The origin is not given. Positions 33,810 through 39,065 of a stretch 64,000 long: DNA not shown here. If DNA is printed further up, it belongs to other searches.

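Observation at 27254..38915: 11.6-kb co-directional surface-glycan operon: giant synthase, GT2, CE4 deacetylase, kinase-fold phosphotransferase, two GT-C-like membrane proteins, DUF1361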

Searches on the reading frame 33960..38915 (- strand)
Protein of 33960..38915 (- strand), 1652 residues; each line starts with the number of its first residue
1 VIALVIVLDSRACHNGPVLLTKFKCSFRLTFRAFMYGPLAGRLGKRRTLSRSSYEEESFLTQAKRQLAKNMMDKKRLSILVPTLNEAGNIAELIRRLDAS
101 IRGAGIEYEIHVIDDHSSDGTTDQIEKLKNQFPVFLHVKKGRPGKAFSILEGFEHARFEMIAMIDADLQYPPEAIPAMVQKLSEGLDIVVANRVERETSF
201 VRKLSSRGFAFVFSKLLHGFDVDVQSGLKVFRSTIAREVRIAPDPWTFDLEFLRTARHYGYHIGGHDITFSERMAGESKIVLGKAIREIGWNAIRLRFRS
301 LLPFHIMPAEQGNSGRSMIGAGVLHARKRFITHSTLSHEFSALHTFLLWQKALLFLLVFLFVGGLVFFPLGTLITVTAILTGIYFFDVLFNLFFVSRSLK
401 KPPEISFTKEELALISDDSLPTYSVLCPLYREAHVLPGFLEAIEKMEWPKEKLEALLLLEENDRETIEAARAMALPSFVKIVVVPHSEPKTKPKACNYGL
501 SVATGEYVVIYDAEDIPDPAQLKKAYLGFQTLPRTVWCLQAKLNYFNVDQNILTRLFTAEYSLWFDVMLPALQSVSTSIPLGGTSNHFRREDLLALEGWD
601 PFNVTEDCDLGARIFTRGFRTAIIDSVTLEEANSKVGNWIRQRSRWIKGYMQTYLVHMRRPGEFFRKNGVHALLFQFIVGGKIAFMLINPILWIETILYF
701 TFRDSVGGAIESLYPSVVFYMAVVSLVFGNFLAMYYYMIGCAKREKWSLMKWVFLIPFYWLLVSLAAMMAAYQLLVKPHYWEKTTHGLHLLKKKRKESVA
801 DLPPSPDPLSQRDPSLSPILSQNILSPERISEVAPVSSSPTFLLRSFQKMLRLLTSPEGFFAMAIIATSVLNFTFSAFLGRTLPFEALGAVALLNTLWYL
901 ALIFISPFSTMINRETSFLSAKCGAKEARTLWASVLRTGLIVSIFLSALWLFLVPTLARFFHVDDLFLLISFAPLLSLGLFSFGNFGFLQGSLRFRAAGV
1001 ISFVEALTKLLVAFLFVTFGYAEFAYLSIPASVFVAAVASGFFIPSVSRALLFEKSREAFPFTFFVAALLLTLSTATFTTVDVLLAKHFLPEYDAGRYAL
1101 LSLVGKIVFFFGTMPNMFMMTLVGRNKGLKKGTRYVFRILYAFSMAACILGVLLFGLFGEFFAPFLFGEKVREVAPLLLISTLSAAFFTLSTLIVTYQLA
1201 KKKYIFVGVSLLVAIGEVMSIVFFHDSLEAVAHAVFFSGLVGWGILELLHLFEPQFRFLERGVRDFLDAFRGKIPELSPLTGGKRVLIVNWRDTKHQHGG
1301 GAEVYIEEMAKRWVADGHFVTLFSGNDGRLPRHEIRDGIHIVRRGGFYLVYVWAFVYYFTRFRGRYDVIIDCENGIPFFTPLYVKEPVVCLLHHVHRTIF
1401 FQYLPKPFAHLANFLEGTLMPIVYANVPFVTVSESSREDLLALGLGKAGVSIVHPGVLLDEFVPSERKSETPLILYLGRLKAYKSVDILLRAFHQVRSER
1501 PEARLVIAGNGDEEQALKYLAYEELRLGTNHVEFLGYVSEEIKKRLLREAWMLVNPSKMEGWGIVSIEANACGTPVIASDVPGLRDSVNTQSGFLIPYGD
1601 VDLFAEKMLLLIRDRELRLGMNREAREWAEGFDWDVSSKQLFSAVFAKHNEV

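Call 5: search_protein_families(library=pfam, proteins=[window:33960-38915:-], max_evalue=0.01)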
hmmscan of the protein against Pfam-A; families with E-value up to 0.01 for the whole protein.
window:33960-38915:- (1652 aa): 11 families
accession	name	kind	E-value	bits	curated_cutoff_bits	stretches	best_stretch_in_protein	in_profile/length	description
PF00534.26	Glycos_transf_1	-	7.3e-40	136.7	26.4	1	1465-1628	9-172/172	Glycosyl transferases group 1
PF00535.33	Glycos_transf_2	-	1.7e-35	122.8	23.3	2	78-207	1-129/168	Glycosyl transferase family 2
PF13692.12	Glyco_trans_1_4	-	2.2e-33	115.9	27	1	1472-1614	2-142/142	Glycosyl transferases group 1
PF13641.12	Glyco_tranf_2_3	-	2.2e-32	113.4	27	2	421-649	1-230/230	Glycosyltransferase like family 2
PF13632.12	Glyco_trans_2_3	-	1e-17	65.1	27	1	507-720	1-170/198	Glycosyl transferase family group 2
PF13439.12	Glyco_transf_4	-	9.3e-14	52.2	28.5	1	1300-1459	2-168/170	Glycosyltransferase Family 4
PF20706.3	GT4-conflict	-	1.4e-13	51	26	1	1446-1588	170-320/385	Family 4 Glycosyltransferase in conflict systems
PF13506.12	Glyco_transf_21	-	4.8e-08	33.1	21.7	1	144-198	17-73/174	Glycosyl transferase family 21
PF13579.12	Glyco_trans_4_4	-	4.2e-07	30.9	29.7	1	1300-1456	1-158/158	Glycosyl transferase 4-like domain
PF13524.12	Glyco_trans_1_2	-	8.9e-05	22.9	25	1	1493-1627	6-127/144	Glycosyl transferase-like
PF10111.15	Glyco_tranf_2_2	-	0.0034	17.4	27.3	0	82-187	5-116/276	Glycosyltransferase like family 2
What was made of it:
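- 36561..37688 (-): Module B (aa 340-715): membrane-embedded GT2 of the cellulose/PNAG/chitin-synthase type, with motifs D, DAED, TED and QRSRW. Two TM helices precede it (aa 282-324) and three hydrophobic segments follow it. Pfam PF13641 and PF13632 (call 5).
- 33960..35069 (-): Module D (aa 1213-1582): GT4 (GT-B fold, EX7E motif), closest to PimA/PimB'. Pfam PF00534 at 136.7 bits (call 5).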

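Call 6: search_protein_families(library=ncbifam, proteins=[window:33960-38915:-], max_evalue=0.01)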
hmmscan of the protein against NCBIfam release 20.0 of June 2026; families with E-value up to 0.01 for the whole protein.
window:33960-38915:- (1652 aa): 66 families (the best 25 are shown)
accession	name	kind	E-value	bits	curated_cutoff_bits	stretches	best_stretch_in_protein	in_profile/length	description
TIGR03937.1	PgaC_IcaA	equivalog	2e-29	102.8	422.3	2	63-204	33-175/407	poly-beta-1,6-N-acetyl-D-glucosamine synthase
TIGR03449.1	mycothiol_MshA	equivalog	1.9e-28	99.5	462.5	1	1444-1643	184-398/406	D-inositol-3-phosphate glycosyltransferase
NF007986.1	PRK10714.1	equivalog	5.6e-23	81.4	529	1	73-280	4-210/316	undecaprenyl-phosphate 4-deoxy-4-formamido-L-arabinose transferase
NF041876.1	EPS_EpsE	equivalog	2.3e-21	76.5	400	1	1464-1634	202-382/389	exopolysaccharide biosynthesis GT4 family glycosyltransferase EpsE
TIGR03999.1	thiol_BshA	equivalog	4.1e-21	75.3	273.7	1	1470-1633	198-358/375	N-acetyl-alpha-D-glucosaminyl L-malate synthase BshA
NF047588.1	GlcsyltransPgfSStrep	equivalog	9e-20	71.1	500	1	76-233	2-158/308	glycosyltransferase PgfS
TIGR04047.1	MSMEG_0565_glyc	hypoth_equivalog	8.1e-19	67.9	259.85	1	1470-1640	192-366/373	MSMEG_0565 family glycosyltransferase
TIGR03030.1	CelA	equivalog_domain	2.4e-17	62.2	699.1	1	416-656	126-383/714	UDP-forming cellulose synthase catalytic subunit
TIGR03088.1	stp2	hypoth_equivalog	3.2e-17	62.6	409.05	1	1466-1634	189-359/374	TIGR03088 family PEP-CTERM/XrtA system glycosyltransferase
NF038295.1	EPS_HpsP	equivalog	4.8e-17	62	550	1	1468-1643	204-382/388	hormogonium polysaccharide biosynthesis glycosyltransferase HpsP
TIGR04157.1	glyco_rSAM_CFB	subfamily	2.6e-16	59.6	400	1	1469-1601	225-353/406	TIGR04157 family glycosyltransferase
TIGR03111.1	glyc2_xrt_Gpos1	hypoth_equivalog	3.9e-16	58.9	363.95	1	418-782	46-415/439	TIGR03111 family XrtG-associated glycosyltransferase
TIGR04283.1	glyco_like_mftF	equivalog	8.1e-16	58.3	182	2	77-182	1-97/221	TIGR04283 family arsenosugar biosynthesis glycosyltransferase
NF038229.1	Glyco4_Geo_Pelo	equivalog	2.1e-15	56.6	400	1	1452-1628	137-315/338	GPMC system family 4 glycosyltransferase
TIGR02149.1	glgA_Coryne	subfamily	3.4e-15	56.1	302.4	1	1429-1640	148-382/391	glycogen synthase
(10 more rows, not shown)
